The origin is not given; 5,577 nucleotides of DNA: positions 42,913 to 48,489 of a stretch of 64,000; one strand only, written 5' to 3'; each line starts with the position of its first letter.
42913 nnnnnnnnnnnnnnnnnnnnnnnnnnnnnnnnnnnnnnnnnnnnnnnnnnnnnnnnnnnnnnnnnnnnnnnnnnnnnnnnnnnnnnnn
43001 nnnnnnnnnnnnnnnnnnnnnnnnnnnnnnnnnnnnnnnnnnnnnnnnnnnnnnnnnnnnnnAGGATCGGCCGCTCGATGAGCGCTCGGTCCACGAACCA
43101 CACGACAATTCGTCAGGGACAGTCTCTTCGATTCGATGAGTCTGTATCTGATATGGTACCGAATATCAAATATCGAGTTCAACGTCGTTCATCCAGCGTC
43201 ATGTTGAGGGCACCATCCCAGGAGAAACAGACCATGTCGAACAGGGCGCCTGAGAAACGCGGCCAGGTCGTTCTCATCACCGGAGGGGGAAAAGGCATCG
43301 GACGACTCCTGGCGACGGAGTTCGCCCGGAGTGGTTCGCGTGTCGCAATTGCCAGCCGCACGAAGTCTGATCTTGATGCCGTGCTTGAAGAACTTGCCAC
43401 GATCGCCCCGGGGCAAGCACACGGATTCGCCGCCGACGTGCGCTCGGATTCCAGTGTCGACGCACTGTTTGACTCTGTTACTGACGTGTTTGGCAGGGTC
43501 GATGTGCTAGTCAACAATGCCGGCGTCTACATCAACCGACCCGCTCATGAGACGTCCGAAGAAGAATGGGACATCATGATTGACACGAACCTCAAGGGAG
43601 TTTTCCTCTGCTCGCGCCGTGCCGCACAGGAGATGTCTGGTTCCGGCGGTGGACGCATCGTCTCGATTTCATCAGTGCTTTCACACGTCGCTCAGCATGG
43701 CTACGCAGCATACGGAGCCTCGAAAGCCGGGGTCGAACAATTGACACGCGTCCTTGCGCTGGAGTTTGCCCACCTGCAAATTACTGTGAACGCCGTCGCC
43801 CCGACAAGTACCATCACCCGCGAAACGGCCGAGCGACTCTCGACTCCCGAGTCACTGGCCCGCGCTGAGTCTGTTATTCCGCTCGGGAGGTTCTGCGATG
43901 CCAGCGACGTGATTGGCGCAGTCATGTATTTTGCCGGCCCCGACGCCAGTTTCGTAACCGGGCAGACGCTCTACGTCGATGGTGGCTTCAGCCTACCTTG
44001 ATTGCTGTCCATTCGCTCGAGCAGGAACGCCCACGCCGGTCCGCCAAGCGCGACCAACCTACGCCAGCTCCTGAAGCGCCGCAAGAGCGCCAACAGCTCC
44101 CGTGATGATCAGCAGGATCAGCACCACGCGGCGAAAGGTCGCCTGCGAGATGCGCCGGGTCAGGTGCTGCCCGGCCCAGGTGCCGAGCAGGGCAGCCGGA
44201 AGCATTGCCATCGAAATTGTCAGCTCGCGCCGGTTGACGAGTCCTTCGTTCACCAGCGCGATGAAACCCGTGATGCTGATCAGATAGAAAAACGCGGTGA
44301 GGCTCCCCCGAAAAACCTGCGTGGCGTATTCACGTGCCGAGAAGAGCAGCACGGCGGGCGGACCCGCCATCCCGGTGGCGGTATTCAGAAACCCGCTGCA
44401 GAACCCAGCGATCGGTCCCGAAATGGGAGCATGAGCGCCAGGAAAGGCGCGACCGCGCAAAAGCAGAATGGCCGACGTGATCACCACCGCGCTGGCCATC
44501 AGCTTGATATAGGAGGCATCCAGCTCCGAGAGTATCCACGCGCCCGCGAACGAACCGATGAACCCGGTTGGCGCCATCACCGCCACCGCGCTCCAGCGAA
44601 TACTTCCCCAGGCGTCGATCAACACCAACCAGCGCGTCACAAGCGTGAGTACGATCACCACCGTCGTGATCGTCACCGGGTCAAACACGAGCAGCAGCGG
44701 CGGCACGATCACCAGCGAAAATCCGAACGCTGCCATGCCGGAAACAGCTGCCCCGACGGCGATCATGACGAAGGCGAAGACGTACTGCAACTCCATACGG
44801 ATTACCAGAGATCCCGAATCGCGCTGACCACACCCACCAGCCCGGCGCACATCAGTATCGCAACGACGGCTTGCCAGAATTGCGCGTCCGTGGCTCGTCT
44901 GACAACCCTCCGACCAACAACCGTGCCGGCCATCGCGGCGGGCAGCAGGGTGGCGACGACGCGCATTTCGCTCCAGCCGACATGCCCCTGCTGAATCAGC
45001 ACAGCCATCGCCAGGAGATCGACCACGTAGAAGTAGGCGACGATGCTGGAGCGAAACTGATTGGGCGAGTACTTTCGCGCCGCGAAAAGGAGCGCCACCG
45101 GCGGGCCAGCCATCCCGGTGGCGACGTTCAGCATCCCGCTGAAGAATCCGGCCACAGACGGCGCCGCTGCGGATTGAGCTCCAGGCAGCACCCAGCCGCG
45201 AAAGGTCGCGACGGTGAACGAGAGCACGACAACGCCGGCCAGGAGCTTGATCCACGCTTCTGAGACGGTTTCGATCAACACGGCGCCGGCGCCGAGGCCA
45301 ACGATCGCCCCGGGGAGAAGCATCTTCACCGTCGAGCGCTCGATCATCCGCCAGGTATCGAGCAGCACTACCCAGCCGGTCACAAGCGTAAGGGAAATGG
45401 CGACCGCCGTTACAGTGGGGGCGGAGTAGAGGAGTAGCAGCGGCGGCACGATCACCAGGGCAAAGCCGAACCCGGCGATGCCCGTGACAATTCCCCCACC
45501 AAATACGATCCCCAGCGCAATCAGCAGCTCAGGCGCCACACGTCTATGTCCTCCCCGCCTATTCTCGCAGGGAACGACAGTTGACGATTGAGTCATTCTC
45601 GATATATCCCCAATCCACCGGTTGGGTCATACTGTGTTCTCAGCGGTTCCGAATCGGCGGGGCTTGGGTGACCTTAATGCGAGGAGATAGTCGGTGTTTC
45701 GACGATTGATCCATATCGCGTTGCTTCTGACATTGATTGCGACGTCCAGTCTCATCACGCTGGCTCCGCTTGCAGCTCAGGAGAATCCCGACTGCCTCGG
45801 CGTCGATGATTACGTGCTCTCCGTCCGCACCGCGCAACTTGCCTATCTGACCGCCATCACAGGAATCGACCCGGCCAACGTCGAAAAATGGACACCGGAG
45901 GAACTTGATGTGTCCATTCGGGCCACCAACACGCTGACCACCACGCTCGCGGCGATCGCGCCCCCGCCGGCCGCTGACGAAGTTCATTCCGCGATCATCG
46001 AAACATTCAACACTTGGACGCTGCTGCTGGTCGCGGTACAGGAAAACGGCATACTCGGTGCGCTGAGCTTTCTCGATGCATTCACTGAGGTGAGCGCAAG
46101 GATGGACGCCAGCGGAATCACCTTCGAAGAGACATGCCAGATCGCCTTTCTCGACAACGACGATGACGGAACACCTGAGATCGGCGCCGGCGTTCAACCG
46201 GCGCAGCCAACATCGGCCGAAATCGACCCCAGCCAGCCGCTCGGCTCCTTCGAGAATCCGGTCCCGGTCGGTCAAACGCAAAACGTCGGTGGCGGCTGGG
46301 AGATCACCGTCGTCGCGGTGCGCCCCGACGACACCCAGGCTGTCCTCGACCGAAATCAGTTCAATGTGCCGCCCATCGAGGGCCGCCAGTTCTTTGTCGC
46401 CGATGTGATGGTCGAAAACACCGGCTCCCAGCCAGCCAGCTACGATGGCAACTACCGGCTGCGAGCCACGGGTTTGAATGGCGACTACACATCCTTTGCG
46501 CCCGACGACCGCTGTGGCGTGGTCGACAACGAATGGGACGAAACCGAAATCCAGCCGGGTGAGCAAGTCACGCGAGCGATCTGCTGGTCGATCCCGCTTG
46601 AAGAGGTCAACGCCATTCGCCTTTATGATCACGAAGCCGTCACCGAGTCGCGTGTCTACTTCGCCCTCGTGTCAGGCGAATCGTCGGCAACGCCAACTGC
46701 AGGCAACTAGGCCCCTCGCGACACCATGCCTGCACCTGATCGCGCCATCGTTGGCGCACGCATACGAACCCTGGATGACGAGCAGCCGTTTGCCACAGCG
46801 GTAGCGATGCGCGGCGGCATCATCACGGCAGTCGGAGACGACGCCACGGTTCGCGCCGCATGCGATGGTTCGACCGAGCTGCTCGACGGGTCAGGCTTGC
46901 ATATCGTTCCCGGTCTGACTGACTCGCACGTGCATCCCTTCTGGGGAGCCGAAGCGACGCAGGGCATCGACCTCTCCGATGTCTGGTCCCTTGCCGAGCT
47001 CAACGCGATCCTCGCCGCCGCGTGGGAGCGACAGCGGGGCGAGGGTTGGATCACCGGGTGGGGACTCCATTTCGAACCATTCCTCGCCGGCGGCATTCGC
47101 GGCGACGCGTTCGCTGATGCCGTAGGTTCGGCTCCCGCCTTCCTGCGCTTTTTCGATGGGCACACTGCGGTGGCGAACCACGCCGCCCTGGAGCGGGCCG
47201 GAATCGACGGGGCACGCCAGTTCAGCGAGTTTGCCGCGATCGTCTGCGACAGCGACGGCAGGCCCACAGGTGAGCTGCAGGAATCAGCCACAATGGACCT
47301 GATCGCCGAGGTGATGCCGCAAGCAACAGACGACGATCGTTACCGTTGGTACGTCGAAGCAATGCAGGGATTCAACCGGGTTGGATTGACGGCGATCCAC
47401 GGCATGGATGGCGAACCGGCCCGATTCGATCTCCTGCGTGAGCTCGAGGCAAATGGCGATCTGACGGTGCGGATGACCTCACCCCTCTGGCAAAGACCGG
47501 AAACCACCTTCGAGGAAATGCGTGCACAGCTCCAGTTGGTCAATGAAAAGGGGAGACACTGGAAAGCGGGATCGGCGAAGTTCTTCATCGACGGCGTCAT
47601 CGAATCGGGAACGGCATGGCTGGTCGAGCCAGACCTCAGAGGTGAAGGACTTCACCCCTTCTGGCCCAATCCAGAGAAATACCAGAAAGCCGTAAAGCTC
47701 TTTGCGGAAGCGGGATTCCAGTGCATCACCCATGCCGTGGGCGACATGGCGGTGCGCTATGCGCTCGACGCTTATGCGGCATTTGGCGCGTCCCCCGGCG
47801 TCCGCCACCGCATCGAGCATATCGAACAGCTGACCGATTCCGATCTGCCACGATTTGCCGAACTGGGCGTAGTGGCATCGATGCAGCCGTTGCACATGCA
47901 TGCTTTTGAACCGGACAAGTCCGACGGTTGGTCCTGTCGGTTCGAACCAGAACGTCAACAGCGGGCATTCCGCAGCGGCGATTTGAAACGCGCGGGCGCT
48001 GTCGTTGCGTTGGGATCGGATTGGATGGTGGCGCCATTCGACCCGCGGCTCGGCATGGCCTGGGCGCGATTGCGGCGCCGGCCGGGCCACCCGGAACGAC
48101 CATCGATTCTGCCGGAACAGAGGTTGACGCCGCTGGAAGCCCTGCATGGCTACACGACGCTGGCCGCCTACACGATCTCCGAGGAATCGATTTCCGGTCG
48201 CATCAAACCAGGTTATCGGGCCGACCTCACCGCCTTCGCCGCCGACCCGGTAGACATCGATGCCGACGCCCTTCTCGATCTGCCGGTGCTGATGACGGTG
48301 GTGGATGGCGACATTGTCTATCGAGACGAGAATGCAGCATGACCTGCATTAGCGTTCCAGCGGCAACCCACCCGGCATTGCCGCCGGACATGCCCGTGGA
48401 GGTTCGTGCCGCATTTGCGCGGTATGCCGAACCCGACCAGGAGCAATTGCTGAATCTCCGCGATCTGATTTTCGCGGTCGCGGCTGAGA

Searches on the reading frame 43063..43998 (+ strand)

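Call 36: search_protein_families(library=pfam, proteins=[window:43063-43998:+], max_evalue=0.00001)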
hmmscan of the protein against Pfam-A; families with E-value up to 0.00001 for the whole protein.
window:43063-43998:+ (312 aa): 3 families
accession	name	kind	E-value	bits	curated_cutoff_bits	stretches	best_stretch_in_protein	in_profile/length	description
PF13561.12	adh_short_C2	-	1.3e-62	211.9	27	1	77-310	6-236/236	Enoyl-(Acyl carrier protein) reductase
PF00106.31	adh_short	-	8.6e-58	195.5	26.6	1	68-258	1-190/195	short chain dehydrogenase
PF08659.16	KR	-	1.5e-11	44.9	22.6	1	70-227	3-159/180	KR domain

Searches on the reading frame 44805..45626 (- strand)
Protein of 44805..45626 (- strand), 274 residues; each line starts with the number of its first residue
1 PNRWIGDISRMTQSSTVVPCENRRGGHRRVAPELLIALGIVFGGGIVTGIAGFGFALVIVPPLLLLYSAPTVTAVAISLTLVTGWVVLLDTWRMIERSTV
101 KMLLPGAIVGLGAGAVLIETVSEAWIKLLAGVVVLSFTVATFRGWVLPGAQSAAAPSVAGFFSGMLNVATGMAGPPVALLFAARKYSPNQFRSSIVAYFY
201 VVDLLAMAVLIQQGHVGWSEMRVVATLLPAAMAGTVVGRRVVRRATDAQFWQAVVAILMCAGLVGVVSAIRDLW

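Call 36: search_protein_families(library=pfam, proteins=[window:44805-45626:-], max_evalue=0.00001)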
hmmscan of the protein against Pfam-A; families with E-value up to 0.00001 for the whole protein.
window:44805-45626:- (274 aa): 1 family
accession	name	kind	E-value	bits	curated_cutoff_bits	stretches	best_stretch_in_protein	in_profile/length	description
PF01925.25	TauE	-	1.3e-25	90.9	32.6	1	38-263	2-235/237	Sulfite exporter TauE/SafE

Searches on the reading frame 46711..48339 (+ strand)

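Call 36: search_protein_families(library=pfam, proteins=[window:46711-48339:+], max_evalue=0.00001)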
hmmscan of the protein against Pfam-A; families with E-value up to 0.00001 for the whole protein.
window:46711-48339:+ (543 aa): 2 families
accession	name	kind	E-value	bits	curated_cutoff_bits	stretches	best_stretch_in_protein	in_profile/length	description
PF07969.17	Amidohydro_3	-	2.6e-74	251.8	29.7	1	58-537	3-472/472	Amidohydrolase family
PF01979.26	Amidohydro_1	-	2e-09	37.6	25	1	323-536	136-345/345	Amidohydrolase family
